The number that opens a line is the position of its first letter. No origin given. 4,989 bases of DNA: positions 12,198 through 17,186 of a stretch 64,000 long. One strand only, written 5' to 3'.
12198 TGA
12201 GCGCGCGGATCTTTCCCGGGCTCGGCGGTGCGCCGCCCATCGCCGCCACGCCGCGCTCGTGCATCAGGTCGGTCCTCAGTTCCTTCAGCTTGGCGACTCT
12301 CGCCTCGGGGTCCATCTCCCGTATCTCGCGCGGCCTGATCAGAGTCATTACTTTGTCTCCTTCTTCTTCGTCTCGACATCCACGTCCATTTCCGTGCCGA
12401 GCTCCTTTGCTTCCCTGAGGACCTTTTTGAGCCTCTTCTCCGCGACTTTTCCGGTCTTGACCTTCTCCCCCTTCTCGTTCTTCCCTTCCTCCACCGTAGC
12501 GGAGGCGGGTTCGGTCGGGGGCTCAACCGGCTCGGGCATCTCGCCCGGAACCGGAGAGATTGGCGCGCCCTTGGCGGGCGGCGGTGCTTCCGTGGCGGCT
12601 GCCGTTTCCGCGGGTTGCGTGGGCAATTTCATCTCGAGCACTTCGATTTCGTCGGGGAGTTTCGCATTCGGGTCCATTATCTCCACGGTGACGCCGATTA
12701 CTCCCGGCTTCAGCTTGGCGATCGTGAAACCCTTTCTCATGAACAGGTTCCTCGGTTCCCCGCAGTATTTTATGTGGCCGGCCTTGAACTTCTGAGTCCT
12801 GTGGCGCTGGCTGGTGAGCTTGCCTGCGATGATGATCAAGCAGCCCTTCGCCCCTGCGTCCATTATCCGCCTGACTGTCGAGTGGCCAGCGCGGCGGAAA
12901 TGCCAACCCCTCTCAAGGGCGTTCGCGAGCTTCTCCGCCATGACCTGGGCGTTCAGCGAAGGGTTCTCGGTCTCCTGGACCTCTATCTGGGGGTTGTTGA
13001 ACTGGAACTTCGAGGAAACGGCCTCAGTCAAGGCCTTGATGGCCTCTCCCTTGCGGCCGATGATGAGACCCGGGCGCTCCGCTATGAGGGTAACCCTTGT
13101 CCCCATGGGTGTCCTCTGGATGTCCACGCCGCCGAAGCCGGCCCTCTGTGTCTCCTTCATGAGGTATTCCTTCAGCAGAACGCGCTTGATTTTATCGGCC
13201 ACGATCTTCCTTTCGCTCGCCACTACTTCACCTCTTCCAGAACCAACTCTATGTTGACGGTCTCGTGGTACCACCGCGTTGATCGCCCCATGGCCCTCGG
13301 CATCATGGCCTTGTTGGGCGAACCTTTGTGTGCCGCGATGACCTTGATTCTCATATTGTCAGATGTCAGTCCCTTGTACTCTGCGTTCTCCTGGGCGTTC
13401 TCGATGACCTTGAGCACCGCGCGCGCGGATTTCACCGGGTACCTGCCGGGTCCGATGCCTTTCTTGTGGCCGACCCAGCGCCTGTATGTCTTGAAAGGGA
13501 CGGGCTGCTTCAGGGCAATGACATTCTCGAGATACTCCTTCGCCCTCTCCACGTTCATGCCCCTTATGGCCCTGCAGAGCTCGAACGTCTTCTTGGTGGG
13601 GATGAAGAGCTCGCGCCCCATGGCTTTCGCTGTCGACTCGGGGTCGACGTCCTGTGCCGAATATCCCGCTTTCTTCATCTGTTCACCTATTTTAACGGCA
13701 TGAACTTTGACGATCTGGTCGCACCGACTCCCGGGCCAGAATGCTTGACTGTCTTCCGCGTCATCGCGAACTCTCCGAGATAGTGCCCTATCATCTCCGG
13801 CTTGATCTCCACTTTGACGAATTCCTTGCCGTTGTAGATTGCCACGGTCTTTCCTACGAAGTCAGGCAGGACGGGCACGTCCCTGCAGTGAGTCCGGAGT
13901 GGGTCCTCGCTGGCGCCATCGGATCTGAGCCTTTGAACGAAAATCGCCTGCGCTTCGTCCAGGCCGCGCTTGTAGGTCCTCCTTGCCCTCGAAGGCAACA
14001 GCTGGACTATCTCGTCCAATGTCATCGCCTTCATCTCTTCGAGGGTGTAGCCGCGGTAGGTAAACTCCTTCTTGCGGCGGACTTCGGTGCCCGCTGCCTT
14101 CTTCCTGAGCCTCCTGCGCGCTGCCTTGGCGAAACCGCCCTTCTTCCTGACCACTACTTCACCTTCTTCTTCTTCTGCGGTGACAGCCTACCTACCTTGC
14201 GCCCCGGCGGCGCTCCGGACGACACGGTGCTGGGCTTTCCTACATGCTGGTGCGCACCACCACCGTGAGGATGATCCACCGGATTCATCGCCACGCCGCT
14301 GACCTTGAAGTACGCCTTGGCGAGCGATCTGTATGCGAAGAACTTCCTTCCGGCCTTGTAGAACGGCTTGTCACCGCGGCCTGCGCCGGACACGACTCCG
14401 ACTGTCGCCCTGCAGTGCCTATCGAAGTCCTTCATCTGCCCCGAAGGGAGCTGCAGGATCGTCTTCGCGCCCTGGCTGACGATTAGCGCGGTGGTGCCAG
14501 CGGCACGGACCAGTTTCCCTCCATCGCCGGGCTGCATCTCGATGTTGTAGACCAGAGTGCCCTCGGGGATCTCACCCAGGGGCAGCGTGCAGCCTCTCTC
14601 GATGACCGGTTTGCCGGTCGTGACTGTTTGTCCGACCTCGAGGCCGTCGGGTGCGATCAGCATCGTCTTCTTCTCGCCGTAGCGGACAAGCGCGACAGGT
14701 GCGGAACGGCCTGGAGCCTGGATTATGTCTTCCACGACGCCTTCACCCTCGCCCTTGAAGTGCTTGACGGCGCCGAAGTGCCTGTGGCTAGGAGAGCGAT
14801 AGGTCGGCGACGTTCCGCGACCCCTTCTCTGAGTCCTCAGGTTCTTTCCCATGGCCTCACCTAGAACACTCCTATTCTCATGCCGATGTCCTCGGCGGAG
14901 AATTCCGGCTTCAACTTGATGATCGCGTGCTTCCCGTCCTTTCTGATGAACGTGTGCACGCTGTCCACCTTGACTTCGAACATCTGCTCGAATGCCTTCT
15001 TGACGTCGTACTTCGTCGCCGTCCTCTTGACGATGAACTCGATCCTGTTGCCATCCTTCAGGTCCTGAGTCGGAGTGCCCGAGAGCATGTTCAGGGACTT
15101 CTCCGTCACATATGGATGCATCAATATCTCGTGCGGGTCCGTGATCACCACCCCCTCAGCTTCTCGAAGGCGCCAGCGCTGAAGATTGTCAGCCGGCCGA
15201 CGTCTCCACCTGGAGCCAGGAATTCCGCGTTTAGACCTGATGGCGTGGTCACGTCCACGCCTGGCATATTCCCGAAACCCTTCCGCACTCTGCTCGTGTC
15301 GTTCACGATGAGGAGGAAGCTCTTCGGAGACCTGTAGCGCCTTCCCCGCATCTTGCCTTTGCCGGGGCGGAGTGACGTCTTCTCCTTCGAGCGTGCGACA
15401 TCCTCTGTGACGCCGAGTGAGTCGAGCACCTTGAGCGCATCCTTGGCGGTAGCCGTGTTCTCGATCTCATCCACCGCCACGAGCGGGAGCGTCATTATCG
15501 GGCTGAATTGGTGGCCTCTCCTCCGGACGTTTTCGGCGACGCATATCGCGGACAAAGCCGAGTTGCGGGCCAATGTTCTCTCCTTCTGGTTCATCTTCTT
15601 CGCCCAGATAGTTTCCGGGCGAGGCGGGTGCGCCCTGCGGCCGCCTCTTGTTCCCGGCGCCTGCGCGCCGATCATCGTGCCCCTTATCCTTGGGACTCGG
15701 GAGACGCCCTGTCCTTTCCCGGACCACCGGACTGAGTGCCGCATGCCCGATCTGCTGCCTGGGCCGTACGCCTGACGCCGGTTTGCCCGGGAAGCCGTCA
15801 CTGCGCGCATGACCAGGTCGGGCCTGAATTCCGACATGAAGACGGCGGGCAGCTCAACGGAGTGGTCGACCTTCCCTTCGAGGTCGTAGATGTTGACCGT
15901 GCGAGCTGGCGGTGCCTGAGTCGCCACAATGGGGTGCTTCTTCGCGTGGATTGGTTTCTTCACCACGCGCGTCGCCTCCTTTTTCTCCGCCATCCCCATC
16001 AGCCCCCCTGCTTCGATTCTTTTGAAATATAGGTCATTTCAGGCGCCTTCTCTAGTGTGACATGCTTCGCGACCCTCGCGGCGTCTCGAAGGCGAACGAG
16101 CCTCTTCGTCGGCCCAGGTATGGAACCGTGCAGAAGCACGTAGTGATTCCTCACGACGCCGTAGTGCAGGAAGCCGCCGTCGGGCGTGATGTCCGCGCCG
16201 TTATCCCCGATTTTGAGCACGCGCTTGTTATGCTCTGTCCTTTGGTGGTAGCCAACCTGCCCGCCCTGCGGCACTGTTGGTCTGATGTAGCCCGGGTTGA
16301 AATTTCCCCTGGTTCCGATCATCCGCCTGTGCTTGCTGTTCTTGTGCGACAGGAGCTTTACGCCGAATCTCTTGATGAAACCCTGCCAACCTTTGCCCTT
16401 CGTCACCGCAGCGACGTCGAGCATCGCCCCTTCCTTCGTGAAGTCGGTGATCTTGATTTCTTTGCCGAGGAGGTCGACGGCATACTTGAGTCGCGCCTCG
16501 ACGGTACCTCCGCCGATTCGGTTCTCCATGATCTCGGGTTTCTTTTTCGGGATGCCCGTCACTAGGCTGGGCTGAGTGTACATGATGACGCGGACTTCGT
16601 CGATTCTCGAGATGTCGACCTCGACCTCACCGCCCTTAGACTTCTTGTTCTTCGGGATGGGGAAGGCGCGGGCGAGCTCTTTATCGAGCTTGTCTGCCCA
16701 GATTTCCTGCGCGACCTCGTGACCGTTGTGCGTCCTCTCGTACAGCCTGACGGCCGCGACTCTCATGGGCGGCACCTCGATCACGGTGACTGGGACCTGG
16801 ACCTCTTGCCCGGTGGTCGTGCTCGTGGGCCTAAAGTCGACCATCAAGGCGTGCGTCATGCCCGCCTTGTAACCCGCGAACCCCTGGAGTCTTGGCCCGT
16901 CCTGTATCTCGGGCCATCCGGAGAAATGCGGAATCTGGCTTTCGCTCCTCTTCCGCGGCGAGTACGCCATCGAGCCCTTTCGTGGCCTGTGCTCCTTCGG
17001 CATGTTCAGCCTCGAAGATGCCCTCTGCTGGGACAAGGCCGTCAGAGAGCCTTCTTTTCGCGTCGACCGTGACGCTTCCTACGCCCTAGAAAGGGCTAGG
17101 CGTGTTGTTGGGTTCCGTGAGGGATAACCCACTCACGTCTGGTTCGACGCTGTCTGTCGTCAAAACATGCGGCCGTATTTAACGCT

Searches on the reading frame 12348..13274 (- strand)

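Call 50: search_protein_families(library=pfam, proteins=[window:12348-13274:-], max_evalue=0.001)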
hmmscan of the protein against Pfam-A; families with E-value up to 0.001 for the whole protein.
window:12348-13274:- (308 aa): 2 families
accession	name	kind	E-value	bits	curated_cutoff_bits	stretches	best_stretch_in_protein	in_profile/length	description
PF00189.25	Ribosomal_S3_C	-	2.3e-23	83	34.1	1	116-199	1-83/83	Ribosomal protein S3, C-terminal domain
PF07650.23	KH_2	-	2.3e-14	53.4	22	1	34-101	2-72/78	KH domain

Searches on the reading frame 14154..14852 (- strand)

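Call 50: search_protein_families(library=pfam, proteins=[window:14154-14852:-], max_evalue=0.001)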
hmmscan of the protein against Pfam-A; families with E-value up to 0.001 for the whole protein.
window:14154-14852:- (232 aa): 2 families
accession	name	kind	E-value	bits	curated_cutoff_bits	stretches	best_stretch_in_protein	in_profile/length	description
PF03947.24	Ribosomal_L2_C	-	1.8e-43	148.1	33.7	1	86-210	2-122/126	Ribosomal Proteins L2, C-terminal domain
PF00181.30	Ribosomal_L2_N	-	7.2e-05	23.2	23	1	31-78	28-76/77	Ribosomal Proteins L2, RNA binding N-terminal domain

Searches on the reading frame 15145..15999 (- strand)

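Call 50: search_protein_families(library=pfam, proteins=[window:15145-15999:-], max_evalue=0.001)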
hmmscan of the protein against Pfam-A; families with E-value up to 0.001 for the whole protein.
window:15145-15999:- (284 aa): 1 family
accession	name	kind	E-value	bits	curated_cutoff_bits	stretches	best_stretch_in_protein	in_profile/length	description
PF00573.27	Ribosomal_L4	-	2.3e-36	125.7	25.8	1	48-282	1-188/190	Ribosomal protein L4/L1 family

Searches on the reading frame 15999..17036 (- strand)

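Call 51: search_protein_families(library=pfam, proteins=[window:15999-17036:-], max_evalue=0.001)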
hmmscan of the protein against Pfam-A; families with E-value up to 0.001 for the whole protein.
window:15999-17036:- (345 aa): 1 family
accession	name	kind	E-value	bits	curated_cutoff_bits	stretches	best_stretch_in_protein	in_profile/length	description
PF00297.29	Ribosomal_L3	-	2.8e-85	287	22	1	12-344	1-369/369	Ribosomal protein L3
